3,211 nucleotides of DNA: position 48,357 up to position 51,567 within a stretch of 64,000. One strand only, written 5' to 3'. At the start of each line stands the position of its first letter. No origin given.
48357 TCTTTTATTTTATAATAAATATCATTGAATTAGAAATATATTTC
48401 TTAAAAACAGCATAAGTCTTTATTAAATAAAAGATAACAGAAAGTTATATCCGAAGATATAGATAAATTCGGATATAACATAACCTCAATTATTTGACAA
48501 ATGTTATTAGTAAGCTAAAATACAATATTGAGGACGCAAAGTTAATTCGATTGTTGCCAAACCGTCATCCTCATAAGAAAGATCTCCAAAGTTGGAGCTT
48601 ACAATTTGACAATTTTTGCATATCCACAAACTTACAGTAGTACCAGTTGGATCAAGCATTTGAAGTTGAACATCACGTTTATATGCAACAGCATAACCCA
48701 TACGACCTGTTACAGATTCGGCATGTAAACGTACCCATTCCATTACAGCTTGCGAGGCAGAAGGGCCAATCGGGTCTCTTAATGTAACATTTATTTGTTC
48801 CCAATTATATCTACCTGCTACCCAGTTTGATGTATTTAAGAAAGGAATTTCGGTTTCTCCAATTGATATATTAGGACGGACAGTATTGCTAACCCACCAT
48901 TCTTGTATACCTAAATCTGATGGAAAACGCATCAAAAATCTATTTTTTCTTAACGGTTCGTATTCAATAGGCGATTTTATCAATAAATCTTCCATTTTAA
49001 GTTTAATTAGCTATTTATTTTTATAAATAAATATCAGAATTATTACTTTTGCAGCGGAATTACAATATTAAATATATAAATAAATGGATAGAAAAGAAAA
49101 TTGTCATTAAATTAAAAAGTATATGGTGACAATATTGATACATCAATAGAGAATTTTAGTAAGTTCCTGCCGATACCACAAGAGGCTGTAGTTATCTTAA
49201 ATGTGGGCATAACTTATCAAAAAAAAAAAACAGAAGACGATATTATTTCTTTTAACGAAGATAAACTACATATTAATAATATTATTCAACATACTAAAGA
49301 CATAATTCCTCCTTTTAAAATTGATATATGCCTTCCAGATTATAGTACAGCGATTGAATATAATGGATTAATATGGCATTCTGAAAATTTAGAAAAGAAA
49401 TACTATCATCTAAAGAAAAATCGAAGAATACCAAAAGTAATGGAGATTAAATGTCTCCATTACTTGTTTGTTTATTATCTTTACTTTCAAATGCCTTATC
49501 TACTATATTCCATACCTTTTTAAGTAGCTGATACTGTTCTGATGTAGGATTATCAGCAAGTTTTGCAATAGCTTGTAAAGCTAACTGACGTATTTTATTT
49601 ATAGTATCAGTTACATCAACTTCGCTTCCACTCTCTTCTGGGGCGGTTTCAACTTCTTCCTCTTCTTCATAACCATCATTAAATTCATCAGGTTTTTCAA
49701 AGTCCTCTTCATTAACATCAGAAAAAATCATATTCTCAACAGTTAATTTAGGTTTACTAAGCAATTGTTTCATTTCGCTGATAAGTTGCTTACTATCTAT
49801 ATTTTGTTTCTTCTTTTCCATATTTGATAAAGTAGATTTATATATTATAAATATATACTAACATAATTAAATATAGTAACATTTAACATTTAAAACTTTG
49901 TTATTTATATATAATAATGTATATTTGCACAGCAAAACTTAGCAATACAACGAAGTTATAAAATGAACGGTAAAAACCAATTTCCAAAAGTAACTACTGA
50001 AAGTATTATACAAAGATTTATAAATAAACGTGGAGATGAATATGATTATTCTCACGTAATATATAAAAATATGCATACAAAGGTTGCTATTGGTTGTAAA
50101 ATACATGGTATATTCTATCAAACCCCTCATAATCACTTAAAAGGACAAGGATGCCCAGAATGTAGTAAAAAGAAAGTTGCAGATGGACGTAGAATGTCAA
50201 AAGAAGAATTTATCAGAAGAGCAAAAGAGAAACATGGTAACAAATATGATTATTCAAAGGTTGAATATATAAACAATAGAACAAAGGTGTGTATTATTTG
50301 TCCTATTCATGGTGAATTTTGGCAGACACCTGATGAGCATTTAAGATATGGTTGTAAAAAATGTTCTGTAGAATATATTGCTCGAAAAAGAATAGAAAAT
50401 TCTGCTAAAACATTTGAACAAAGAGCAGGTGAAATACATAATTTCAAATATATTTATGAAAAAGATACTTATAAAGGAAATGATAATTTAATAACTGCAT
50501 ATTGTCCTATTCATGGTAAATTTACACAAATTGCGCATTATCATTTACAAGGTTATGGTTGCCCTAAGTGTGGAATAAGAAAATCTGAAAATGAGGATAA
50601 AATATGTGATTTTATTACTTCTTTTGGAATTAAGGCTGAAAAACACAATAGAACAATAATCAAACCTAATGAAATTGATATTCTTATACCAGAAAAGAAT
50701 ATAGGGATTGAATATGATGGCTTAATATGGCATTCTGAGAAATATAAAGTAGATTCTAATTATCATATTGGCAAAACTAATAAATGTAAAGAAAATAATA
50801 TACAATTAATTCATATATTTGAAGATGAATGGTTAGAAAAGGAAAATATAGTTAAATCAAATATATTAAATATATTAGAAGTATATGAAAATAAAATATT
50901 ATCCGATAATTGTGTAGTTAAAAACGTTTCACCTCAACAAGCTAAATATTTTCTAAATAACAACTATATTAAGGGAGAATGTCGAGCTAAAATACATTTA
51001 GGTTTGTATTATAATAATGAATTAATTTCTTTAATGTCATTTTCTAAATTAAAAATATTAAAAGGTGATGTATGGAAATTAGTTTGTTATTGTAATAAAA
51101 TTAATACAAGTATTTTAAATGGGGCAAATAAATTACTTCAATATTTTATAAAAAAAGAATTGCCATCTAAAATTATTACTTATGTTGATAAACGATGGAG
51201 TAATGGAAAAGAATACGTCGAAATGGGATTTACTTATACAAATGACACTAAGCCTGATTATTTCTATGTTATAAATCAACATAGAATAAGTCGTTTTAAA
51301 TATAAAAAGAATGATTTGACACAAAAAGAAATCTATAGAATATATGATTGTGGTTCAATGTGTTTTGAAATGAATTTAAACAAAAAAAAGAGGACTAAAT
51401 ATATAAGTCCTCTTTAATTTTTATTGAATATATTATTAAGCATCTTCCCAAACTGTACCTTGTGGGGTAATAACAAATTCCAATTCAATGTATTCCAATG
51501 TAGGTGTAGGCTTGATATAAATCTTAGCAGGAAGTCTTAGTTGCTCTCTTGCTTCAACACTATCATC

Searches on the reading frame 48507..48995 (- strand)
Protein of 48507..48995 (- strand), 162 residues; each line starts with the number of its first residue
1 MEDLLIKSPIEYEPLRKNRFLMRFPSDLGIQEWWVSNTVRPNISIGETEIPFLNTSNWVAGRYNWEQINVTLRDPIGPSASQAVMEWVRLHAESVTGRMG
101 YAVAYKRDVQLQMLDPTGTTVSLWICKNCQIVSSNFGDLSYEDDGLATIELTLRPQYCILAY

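Call 33: search_protein_families(library=pfam, proteins=[window:48507-48995:-], max_evalue=0.01)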
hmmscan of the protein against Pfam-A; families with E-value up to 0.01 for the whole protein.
window:48507-48995:- (162 aa): 1 family
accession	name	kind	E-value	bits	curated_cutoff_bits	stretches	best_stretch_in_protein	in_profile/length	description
PF06841.18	Phage_T4_gp19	-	5.8e-05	23.4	28.2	1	65-157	48-132/134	T4-like virus tail tube protein gp19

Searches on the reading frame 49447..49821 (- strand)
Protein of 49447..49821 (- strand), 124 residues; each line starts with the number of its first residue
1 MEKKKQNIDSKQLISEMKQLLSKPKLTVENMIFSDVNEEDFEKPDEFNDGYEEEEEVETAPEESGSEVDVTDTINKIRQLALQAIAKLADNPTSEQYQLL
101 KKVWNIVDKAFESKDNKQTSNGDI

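Call 33: search_protein_families(library=pfam, proteins=[window:49447-49821:-], max_evalue=0.01)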
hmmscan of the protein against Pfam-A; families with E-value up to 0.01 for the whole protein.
window:49447-49821:- (124 aa): 1 family
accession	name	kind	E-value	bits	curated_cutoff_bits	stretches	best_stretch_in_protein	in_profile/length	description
PF22128.2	Alp7A_like_C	-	0.0083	16.4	22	0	53-104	69-121/156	Alp7A C-terminal domain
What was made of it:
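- On Plasmid or phage centromere (parS/parC/sopC): One sub-threshold Alp7A-like hit (E = 0.008) on the ORF at 49447-49821 (call 33).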

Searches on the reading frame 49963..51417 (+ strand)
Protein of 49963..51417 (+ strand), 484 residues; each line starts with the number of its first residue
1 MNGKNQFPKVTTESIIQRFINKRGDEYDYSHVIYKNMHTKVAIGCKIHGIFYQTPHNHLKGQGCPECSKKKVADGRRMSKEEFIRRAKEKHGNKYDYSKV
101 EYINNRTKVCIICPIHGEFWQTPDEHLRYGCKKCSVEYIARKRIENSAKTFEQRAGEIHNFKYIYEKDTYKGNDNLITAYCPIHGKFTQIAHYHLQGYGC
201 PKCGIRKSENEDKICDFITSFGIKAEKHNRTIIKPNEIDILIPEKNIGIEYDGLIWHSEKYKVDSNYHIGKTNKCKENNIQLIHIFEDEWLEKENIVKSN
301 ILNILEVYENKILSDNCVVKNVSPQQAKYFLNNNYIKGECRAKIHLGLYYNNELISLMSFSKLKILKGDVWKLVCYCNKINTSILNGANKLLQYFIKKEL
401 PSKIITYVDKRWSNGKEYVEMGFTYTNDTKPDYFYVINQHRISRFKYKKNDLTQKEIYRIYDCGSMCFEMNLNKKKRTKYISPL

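Call 31: search_protein_families(library=pfam, proteins=[window:49963-51417:+], max_evalue=0.01)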
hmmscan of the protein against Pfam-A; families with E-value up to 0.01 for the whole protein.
window:49963-51417:+ (484 aa): 3 families
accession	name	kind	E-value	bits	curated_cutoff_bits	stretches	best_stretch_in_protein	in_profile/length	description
PF05265.19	DUF723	-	9.8e-08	32.3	20.9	0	169-204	23-60/60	Protein of unknown function (DUF723)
PF18741.7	MTES_1575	-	0.0032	17.9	38.2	1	211-303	2-94/96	REase_MTES_1575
PF22896.3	OB_RNR_1st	-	0.0057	17.2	28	0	310-339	18-47/99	Ribonuclease R, OB first domain, N-terminal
